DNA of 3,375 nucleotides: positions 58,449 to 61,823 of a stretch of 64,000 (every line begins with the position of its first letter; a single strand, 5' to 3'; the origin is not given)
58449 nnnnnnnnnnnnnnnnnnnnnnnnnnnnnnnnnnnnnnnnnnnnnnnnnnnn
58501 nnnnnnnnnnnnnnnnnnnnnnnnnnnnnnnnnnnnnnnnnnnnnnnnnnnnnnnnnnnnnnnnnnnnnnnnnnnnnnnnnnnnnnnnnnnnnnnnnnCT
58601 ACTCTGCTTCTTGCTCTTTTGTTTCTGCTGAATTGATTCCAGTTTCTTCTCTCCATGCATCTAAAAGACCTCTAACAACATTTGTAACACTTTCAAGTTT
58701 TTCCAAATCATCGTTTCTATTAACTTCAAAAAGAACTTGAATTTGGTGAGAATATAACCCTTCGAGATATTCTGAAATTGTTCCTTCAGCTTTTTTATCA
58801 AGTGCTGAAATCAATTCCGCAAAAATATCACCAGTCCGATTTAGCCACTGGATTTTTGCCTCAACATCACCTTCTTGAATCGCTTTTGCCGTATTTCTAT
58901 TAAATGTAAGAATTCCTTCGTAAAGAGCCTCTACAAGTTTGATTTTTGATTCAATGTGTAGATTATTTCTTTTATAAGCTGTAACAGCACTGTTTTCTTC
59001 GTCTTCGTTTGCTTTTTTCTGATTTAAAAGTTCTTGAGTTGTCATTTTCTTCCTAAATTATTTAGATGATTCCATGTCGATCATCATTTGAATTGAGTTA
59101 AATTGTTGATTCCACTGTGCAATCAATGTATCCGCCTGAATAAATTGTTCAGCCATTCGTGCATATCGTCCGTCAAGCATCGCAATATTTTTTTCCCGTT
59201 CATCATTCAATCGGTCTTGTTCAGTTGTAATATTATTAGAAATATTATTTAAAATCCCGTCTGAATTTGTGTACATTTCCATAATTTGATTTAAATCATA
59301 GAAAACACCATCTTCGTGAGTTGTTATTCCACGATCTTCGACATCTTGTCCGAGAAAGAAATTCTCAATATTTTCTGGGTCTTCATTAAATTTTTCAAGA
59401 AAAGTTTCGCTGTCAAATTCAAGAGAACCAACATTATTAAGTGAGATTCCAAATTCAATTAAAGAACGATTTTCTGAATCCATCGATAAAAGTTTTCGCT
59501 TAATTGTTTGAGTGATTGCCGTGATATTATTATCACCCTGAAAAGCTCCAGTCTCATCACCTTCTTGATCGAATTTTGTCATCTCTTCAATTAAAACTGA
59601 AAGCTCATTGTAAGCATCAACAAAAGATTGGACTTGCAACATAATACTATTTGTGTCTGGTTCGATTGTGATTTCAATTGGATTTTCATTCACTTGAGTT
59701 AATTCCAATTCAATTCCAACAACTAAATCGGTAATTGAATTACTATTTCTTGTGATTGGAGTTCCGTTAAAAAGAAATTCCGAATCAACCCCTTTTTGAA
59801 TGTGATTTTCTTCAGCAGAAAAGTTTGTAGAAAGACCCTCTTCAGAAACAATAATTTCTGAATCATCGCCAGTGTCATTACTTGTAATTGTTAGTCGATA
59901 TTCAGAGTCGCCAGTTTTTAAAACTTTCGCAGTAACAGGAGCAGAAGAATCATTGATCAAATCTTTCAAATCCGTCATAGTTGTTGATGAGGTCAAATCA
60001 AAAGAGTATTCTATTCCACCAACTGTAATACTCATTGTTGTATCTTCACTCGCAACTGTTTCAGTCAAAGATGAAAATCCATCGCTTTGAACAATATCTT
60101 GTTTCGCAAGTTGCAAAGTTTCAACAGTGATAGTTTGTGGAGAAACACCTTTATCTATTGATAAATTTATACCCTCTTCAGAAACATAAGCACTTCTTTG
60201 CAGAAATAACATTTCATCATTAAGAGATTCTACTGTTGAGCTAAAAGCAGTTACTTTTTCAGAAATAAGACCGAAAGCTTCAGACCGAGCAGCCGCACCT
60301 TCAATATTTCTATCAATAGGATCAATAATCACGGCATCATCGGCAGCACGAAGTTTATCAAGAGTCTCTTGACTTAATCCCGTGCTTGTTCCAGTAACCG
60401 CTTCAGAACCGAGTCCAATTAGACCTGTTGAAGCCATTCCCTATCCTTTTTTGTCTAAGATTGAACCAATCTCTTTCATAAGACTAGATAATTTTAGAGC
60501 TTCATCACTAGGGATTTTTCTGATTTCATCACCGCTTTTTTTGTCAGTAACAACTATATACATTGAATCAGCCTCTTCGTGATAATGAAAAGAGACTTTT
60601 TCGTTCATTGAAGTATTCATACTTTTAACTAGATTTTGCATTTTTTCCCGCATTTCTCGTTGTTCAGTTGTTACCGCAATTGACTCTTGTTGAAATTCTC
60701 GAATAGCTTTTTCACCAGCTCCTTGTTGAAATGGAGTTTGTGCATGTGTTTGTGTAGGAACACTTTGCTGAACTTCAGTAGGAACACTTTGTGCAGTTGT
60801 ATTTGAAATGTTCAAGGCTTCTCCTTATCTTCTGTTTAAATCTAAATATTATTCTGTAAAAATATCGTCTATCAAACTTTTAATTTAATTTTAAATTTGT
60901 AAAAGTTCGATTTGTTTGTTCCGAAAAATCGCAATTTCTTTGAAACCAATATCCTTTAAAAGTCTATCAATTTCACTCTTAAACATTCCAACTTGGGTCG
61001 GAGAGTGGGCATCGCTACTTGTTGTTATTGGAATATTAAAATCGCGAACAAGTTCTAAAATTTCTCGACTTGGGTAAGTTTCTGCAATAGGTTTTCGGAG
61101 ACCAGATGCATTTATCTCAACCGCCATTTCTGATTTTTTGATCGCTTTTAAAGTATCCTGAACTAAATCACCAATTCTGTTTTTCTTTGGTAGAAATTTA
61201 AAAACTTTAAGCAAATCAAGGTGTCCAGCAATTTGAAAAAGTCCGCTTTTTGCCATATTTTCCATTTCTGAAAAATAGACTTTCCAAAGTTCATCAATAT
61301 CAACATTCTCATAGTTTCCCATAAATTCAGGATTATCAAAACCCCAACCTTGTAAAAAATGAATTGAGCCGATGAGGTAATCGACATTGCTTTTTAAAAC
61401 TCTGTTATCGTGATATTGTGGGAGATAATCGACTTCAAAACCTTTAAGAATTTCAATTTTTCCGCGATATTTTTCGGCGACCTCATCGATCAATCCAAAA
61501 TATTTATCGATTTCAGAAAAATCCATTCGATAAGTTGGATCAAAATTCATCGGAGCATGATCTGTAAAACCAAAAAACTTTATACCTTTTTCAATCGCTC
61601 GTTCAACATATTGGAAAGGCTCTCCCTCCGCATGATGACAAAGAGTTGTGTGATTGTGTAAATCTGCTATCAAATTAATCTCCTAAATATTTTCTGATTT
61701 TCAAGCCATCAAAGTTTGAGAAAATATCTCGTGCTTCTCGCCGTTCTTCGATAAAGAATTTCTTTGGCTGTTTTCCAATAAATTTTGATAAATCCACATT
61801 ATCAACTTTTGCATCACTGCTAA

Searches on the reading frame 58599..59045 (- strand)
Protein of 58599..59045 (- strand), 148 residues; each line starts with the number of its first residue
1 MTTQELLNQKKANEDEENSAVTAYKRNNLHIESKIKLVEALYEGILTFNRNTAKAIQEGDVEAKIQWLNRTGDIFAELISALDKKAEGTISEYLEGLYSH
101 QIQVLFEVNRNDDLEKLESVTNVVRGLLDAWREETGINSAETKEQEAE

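Call 11: search_protein_families(library=ncbifam, proteins=[window:58599-59045:-], max_evalue=0.01)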
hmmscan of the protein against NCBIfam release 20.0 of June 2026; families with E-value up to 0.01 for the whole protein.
window:58599-59045:- (148 aa): 1 family
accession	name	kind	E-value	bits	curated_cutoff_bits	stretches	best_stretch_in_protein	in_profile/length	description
TIGR00208.1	fliS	equivalog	8.2e-31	106.7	53.75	1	19-134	5-120/124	flagellar export chaperone FliS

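Call 14: find_encoding_contigs(protein=window:58599-59045:-, flank=10000, max_places=10)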
Protein window:58599-59045:- (148 aa): no gene with exactly this product is on record in the collection.

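Call 15: find_related_loci(query=window:58599-59045:-, collection=genome_contigs, flank=10000)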
Query window:58599-59045:- (148 aa) in genome_contigs; peptide patterns used: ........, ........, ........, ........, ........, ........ (x = any residue, [..] = any of these).
70 stretches matched a pattern; 2 encode a relative of the query (tblastn E <= 1e-3); 2 distinct loci.
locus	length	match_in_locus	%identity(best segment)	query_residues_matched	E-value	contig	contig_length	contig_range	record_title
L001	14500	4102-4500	68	1-133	5e-59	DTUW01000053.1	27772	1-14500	MAG TPA_asm: Campylobacterales bacterium isolate UWMA-0117 NODE_223_length_27772_cov_9.274200, whole genome shotgun sequ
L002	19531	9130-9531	67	1-133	1e-57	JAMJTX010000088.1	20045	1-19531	MAG: Candidatus Thiovulum karukerense isolate 1323203_bin26 NODE_328_length_20045_cov_16.635116, whole genome shotgun se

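Call 44: find_homologous_proteins(query=window:58599-59045:-, max_evalue=1e-20)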
Query window:58599-59045:- (148 aa): 37 proteins with E <= 1e-20 among 59 candidates.
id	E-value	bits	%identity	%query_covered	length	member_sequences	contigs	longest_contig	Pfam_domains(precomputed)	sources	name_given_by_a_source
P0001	1.5e-84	299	97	100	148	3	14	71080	PF02561.20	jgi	jgi:flagellar protein FliS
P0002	9.3e-75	267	91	94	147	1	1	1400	PF02561.20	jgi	jgi:flagellar protein FliS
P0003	2.9e-67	243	78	98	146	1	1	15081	PF02561.20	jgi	jgi:flagellar protein FliS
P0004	1.3e-56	208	69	95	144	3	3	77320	PF02561.20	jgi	jgi:flagellar protein FliS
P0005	5.4e-56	206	69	95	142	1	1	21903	PF02561.20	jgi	jgi:flagellar protein FliS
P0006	7.0e-51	190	68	90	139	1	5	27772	PF02561.20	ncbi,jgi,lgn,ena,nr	ncbi:MAG TPA: flagellar export chaperone FliS [Campylobacterales bacterium]|nr:flagellar export chap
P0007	8.2e-51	189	68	90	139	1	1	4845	PF02561.20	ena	-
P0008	1.2e-49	186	66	90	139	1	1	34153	PF02561.20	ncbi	-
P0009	1.3e-49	186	66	90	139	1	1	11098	PF02561.20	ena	-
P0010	1.5e-49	185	66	90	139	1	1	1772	PF02561.20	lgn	-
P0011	1.5e-49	185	67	90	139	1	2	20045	PF02561.20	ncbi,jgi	jgi:flagellar protein FliS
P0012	2.0e-49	185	67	90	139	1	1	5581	PF02561.20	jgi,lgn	-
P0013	2.3e-49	185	65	90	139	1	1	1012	PF02561.20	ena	-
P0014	2.9e-49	184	65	90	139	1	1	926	PF02561.20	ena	-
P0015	1.9e-47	179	60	94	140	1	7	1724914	PF02561.20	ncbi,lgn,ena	-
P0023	2.5e-45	172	59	93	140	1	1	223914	PF02561.20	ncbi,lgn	-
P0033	7.4e-30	122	53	80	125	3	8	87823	PF02561.20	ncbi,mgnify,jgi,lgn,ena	mgnify:CR=1 FL=1|jgi:flagellar protein FliS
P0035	3.2e-29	120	53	79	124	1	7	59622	PF02561.20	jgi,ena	jgi:flagellar protein FliS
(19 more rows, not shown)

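Call 45: find_encoding_contigs(protein=P0001, flank=10000, max_places=10)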
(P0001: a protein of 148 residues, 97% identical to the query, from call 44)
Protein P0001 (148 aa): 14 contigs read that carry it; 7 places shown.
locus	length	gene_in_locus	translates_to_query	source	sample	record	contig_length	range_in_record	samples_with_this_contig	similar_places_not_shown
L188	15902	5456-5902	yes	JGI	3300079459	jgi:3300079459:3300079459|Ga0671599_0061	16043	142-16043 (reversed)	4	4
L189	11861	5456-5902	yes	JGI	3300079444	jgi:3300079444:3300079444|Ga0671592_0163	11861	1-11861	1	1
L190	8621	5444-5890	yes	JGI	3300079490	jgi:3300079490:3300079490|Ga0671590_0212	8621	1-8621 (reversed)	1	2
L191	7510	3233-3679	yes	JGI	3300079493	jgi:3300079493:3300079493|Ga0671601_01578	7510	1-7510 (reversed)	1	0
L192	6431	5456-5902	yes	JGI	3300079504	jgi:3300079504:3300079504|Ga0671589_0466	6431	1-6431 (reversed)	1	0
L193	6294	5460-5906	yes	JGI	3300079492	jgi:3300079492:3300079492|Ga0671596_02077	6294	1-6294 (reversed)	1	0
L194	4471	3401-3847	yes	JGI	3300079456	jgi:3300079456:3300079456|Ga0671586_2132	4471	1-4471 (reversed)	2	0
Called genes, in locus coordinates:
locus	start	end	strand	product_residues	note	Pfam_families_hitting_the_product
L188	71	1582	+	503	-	PF00916:Sulfate_transp, PF01740:STAS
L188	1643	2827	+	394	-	PF24314:DUF7488, PF13180:PDZ_2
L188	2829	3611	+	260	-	PF02811:PHP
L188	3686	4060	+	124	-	PF03646:FlaG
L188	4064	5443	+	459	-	PF02465:FliD_N, PF07195:FliD_C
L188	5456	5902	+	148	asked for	PF02561:FliS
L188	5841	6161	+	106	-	-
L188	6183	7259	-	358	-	PF13588:HSDR_N_2 (weak)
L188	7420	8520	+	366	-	PF00015:MCPsignal, PF13682:CZB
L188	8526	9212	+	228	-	PF00072:Response_reg, PF00486:Trans_reg_C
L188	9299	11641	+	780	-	-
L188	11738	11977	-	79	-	-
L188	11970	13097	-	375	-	PF00015:MCPsignal, PF13682:CZB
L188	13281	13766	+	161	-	-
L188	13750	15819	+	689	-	-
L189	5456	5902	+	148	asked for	PF02561:FliS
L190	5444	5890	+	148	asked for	PF02561:FliS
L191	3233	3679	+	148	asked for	PF02561:FliS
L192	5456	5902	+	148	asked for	PF02561:FliS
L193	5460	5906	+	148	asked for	PF02561:FliS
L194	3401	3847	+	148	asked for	PF02561:FliS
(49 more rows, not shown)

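Call 47: find_encoding_contigs(protein=P0003, flank=10000, max_places=3)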
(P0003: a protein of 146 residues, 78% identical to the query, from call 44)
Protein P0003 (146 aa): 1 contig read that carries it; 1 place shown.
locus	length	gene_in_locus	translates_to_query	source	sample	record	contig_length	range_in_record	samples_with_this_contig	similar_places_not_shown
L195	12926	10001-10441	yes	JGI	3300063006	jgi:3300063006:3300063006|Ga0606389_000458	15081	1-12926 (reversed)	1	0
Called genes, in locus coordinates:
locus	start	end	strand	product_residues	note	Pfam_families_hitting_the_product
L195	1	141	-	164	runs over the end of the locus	PF04143:Sulf_transp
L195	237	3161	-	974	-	PF13116:YhdP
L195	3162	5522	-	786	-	PF14827:dCache_3, PF00990:GGDEF, PF00563:EAL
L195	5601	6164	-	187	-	PF04264:YceI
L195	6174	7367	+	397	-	PF24314:DUF7488, PF13180:PDZ_2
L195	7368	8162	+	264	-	PF02811:PHP, PF13263:PHP_C (weak)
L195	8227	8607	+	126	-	PF03646:FlaG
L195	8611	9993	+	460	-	PF02465:FliD_N, PF07196:Flagellin_IN (faint), PF07195:FliD_C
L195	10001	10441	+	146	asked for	PF02561:FliS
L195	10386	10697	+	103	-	-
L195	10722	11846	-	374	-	-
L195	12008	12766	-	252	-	-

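Call 48: find_encoding_contigs(protein=P0004, flank=10000, max_places=3)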
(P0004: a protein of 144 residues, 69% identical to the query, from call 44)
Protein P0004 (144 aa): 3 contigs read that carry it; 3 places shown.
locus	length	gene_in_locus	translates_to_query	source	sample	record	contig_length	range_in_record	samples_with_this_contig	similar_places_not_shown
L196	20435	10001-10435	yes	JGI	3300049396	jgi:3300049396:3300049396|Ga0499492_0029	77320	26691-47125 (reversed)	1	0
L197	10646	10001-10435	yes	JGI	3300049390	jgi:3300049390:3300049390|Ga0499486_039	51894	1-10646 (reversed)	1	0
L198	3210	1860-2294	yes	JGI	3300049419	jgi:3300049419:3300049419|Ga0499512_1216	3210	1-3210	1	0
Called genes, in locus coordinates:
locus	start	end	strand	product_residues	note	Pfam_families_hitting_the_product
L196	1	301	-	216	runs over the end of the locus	PF00005:ABC_tran, PF02463:SMC_N (weak)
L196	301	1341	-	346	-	PF00889:EF_TS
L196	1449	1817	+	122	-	PF00034:Cytochrom_C, PF13442:Cytochrome_CBB3 (weak)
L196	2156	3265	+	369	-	PF00145:DNA_methylase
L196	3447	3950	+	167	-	PF12728:HTH_17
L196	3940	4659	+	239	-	PF01416:PseudoU_synth_1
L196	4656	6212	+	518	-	-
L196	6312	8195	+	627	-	PF08376:NIT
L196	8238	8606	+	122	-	PF03646:FlaG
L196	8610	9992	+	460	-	PF02465:FliD_N, PF07195:FliD_C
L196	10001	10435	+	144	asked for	PF02561:FliS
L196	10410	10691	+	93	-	-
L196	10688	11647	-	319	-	-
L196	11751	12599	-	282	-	PF01040:UbiA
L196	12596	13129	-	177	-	PF01243:PNPOx_N (weak)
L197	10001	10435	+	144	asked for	PF02561:FliS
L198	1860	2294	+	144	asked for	PF02561:FliS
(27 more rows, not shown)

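Call 50: find_encoding_contigs(protein=P0015, flank=10000, max_places=2)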
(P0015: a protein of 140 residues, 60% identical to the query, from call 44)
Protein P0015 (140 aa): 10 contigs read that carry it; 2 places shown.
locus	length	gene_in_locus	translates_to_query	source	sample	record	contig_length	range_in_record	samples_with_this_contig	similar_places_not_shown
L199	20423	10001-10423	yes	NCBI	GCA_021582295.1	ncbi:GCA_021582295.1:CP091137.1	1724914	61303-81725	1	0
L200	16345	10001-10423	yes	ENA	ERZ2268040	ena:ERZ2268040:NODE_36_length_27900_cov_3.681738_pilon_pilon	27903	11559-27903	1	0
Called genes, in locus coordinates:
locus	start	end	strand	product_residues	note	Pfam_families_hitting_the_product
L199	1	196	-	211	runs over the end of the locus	PF00702:Hydrolase, PF06888:Put_Phosphatase (faint), PF12710:HAD, PF13419:HAD_2 (faint), PF08282:Hydrolase_3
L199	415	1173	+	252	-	PF13386:DsbD_2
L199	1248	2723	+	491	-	PF00005:ABC_tran (faint), PF01926:MMR_HSR1, PF02421:FeoB_N, PF02421:FeoB_N, PF00071:Ras (weak), PF01926:MMR_HSR1, PF00009:GTP_EFTU, PF14714:KH_dom-like, +5 more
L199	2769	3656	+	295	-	PF02729:OTCace_N, PF00185:OTCace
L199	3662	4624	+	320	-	PF00425:Chorismate_bind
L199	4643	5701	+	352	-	PF01595:CNNM, PF00571:CBS (faint)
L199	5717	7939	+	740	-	PF01588:tRNA_bind, PF03484:B5, PF17759:tRNA_synthFbeta, PF03147:FDX-ACB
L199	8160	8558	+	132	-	PF03646:FlaG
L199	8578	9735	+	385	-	PF02465:FliD_N, PF07195:FliD_C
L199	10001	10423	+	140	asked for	PF02561:FliS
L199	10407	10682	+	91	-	-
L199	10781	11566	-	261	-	-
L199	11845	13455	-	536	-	-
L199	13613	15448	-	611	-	-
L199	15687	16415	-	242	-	PF04383:KilA-N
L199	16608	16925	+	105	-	-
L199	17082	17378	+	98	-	PF00034:Cytochrom_C, PF13442:Cytochrome_CBB3 (weak)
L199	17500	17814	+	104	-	PF00137:ATP-synt_C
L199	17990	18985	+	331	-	PF06068:TIP49 (faint), PF05496:RuvB_N, PF20720:nSTAND3 (faint), PF00004:AAA, PF07728:AAA_5 (faint), PF13173:AAA_14 (weak), PF17864:AAA_lid_4, PF05491:WHD_RuvB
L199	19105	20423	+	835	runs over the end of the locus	PF00521:DNA_topoisoIV, PF03989:DNA_gyraseA_C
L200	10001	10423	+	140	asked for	PF02561:FliS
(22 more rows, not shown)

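Call 51: find_encoding_contigs(protein=P0033, flank=10000, max_places=2)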
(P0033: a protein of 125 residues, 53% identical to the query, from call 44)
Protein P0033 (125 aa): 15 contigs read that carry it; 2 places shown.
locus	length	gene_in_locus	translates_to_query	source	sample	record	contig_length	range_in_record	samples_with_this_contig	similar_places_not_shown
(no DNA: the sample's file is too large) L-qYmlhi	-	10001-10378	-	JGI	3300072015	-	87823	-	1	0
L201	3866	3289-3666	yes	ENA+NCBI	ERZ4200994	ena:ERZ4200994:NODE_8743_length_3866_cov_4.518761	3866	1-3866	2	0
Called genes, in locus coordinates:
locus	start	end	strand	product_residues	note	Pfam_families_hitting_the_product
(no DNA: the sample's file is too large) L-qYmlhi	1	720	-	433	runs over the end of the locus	-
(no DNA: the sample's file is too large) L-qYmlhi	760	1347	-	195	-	PF09674:DUF2400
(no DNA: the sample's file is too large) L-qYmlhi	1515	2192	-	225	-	PF00528:BPD_transp_1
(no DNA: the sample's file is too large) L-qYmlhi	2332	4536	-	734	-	PF22638:FlgK_D1, PF06429:Flg_bbr_C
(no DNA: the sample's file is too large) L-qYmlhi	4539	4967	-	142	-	-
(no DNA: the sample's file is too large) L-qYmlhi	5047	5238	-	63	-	PF04316:FlgM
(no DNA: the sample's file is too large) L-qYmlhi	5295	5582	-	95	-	PF10135:Rod-binding (weak)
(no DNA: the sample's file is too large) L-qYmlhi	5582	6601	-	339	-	PF02119:FlgI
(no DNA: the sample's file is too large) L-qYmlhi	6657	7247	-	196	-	PF03602:Cons_hypoth95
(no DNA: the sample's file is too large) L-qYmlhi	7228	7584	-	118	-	-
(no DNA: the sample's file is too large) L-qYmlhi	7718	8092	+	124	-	PF03646:FlaG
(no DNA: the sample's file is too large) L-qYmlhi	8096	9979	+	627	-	PF02465:FliD_N (weak), PF07195:FliD_C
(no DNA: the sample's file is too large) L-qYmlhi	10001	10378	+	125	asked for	PF02561:FliS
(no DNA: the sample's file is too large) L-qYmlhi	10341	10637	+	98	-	-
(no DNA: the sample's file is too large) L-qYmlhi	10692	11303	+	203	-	-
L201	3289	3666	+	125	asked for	PF02561:FliS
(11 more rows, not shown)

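Call 84: find_encoding_contigs(protein=P0023, flank=10000, max_places=1)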
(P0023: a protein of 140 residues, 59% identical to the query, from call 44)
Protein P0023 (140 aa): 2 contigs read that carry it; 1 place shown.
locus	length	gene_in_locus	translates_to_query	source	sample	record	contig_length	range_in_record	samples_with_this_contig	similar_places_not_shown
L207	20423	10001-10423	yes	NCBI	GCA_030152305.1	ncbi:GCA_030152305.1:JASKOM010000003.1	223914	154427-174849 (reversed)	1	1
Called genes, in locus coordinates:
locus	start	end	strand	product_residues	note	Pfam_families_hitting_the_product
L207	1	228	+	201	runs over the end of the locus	PF00691:OmpA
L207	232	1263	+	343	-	PF07719:TPR_2 (faint), PF13174:TPR_6 (faint), PF13424:TPR_12 (faint)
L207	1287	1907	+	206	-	PF00254:FKBP_C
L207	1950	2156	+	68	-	-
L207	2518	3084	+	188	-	PF07273:DUF1439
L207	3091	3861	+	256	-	PF00977:His_biosynth, PF01207:Dus (weak), PF03060:NMO (faint)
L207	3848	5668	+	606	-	PF00027:cNMP_binding (weak), PF00571:CBS (weak), PF03445:DUF294, PF10335:DUF294_C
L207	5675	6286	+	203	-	PF00929:RNase_T, PF16473:Rv2179c-like (weak)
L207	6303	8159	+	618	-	PF08376:NIT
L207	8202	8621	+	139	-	-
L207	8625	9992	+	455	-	PF02465:FliD_N, PF07196:Flagellin_IN (weak), PF07195:FliD_C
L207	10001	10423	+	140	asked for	PF02561:FliS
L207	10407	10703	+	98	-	-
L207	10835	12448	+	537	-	PF01293:PEPCK_ATP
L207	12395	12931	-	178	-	PF00702:Hydrolase (faint), PF08282:Hydrolase_3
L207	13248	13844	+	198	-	PF09335:VTT_dom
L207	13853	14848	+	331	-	PF01171:ATP_bind_3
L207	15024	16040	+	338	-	PF01979:Amidohydro_1, PF04909:Amidohydro_2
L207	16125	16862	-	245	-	PF09669:Phage_pRha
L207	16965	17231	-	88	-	PF12844:HTH_19 (weak), PF01381:HTH_3, PF15943:YdaS_toxin (weak)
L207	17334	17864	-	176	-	PF02498:Bro-N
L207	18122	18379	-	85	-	PF01381:HTH_3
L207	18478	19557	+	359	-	PF01555:N6_N4_Mtase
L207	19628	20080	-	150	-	-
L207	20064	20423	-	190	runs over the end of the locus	PF01292:Ni_hydr_CYTB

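Call 85: find_encoding_contigs(protein=P0035, flank=10000, max_places=1)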
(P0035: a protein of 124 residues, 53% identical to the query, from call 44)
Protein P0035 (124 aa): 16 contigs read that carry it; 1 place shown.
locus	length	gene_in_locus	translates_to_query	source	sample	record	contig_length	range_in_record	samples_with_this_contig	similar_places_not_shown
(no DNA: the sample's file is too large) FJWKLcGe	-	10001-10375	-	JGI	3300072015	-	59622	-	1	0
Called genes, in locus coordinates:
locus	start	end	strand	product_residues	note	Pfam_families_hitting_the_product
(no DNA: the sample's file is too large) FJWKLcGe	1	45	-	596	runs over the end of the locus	PF04773:FecR, PF03573:OprD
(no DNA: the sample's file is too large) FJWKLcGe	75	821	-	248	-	PF03883:H2O2_YaaD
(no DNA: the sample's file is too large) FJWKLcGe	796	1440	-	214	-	PF09674:DUF2400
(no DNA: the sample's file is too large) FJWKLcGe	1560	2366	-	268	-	PF00528:BPD_transp_1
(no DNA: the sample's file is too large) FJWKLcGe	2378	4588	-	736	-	PF22638:FlgK_D1, PF06429:Flg_bbr_C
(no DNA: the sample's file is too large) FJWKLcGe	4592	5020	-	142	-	-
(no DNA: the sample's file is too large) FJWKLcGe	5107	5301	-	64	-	PF04316:FlgM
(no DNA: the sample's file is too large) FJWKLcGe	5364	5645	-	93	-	PF10135:Rod-binding (weak)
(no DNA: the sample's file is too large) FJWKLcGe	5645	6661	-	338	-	PF02119:FlgI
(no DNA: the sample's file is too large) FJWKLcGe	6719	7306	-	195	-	PF03602:Cons_hypoth95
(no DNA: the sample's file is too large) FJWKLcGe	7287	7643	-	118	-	-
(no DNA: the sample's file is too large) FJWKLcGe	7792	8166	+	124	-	PF03646:FlaG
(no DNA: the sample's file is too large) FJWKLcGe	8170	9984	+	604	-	PF02465:FliD_N, PF07195:FliD_C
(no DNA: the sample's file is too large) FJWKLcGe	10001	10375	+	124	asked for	PF02561:FliS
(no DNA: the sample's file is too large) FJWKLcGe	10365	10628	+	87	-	-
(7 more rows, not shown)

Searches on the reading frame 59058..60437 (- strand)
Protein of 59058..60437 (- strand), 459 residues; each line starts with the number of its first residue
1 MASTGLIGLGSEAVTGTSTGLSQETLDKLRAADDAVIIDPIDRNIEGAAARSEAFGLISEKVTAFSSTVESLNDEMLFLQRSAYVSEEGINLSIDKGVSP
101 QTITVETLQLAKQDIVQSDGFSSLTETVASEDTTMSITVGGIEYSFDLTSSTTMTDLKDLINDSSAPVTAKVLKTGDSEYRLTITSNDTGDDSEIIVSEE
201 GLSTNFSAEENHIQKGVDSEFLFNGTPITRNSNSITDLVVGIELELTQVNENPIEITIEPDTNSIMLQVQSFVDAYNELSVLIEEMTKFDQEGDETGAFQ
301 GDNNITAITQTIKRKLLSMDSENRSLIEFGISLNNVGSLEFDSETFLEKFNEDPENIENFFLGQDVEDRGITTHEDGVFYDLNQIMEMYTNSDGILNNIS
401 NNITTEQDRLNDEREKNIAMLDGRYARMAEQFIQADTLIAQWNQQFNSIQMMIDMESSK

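Call 11: search_protein_families(library=ncbifam, proteins=[window:59058-60437:-], max_evalue=0.01)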
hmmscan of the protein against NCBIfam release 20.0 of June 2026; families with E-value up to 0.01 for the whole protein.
window:59058-60437:- (459 aa): 7 families
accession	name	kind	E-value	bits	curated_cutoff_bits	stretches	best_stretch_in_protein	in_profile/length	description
NF009400.1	PRK12765.1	equivalog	3.9e-93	313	448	3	15-205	11-207/596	flagellar filament capping protein FliD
NF006282.1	PRK08453.1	equivalog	6.2e-68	229.8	500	2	211-450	428-673/673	flagellar filament capping protein FliD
NF005955.1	PRK08032.1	equivalog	3.4e-51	174.7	387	1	18-452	12-463/465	flagellar filament capping protein FliD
NF005188.0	PRK06664.1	equivalog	3.3e-25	88.5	469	2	211-416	385-618/661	flagellar hook-associated protein FliD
NF005281.0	PRK06798.1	equivalog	8.8e-23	81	375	1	84-456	84-437/440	flagellar hook-associated protein 2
NF006435.1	PRK08724.1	equivalog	3.2e-12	46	580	1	212-364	433-593/672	flagellar filament capping protein FliD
NF005833.0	PRK07737.1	equivalog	1.9e-11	43.7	444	1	101-284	94-292/501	flagellar hook-associated protein 2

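Call 34: find_encoding_contigs(protein=window:59058-60437:-, flank=10000, max_places=6)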
Protein window:59058-60437:- (459 aa): no gene with exactly this product is on record in the collection.

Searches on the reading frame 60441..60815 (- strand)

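Call 11: search_protein_families(library=ncbifam, proteins=[window:60441-60815:-], max_evalue=0.01)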
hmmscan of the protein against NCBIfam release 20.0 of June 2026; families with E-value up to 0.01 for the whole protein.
window:60441-60815:- (124 aa): 3 families
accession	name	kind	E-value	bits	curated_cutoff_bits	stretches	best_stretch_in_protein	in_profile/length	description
NF006281.0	PRK08452.1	equivalog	1.7e-19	70.3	117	1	17-124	12-124/124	flagella length regulator FlaG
NF005834.1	PRK07738.1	equivalog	4.2e-09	36.9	107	1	33-123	22-116/117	flagellar protein FlaG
NF006465.1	PRK08868.1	equivalog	1.3e-08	35.3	154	1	8-110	29-125/134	flagellar protein FlaG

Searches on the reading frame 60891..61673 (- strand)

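Call 40: search_protein_families(library=pfam, proteins=[window:60891-61673:-], max_evalue=0.01)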
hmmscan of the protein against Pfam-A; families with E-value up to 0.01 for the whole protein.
window:60891-61673:- (260 aa): 2 families
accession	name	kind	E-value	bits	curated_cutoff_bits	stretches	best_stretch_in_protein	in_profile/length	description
PF02811.25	PHP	-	4.7e-26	92.5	26.4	1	4-189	1-163/164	PHP domain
PF13263.12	PHP_C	-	8.9e-06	25.6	21.3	1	205-237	7-39/56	PHP-associated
